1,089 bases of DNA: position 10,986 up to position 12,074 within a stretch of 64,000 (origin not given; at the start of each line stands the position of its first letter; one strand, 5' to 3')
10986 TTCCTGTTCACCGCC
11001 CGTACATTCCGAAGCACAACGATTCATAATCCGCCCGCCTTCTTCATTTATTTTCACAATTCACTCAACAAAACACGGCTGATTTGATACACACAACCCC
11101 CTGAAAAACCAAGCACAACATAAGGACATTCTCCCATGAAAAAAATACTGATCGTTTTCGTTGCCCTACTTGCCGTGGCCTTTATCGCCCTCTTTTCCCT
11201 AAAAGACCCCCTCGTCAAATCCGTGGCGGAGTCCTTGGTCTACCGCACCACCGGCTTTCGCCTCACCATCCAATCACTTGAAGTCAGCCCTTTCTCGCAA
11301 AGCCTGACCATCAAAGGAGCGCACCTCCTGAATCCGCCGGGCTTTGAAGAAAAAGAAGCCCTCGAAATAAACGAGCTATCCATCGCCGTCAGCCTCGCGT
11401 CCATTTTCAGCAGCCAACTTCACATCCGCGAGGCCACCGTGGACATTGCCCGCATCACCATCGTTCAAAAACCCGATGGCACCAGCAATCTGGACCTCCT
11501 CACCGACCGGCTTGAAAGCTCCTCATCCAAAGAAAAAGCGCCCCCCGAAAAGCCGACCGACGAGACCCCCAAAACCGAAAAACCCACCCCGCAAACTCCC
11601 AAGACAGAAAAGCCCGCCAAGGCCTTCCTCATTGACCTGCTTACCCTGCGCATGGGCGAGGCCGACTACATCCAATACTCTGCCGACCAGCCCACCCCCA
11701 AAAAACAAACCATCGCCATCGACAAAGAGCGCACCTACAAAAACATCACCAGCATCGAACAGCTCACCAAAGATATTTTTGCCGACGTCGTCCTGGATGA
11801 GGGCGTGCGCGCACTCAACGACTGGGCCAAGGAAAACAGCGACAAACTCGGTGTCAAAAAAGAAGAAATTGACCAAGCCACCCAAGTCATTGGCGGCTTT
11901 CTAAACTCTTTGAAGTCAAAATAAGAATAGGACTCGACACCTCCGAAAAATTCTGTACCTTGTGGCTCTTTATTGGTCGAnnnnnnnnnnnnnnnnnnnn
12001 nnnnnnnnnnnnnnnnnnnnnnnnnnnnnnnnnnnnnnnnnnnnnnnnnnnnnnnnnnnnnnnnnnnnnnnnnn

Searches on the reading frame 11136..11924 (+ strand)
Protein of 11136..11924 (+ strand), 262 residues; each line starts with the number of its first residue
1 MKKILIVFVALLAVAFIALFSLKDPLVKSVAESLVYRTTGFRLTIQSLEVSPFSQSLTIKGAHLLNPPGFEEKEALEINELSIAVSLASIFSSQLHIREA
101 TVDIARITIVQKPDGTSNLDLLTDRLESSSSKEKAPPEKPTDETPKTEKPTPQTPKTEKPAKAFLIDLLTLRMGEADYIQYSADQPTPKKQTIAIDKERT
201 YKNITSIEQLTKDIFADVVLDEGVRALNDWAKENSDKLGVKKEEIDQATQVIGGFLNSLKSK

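Call 53: search_protein_families(library=pfam, proteins=[window:11136-11924:+], max_evalue=0.001)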
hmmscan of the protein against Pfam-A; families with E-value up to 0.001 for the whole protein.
window:11136-11924:+ (262 aa): 2 families
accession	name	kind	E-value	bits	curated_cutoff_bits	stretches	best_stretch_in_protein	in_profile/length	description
PF05359.17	DUF748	-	4.6e-21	75.1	50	1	1-179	14-167/1037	Domain of Unknown Function (DUF748)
PF05170.20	AsmA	-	2.3e-06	27.2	29.8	1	4-149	14-141/607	AsmA family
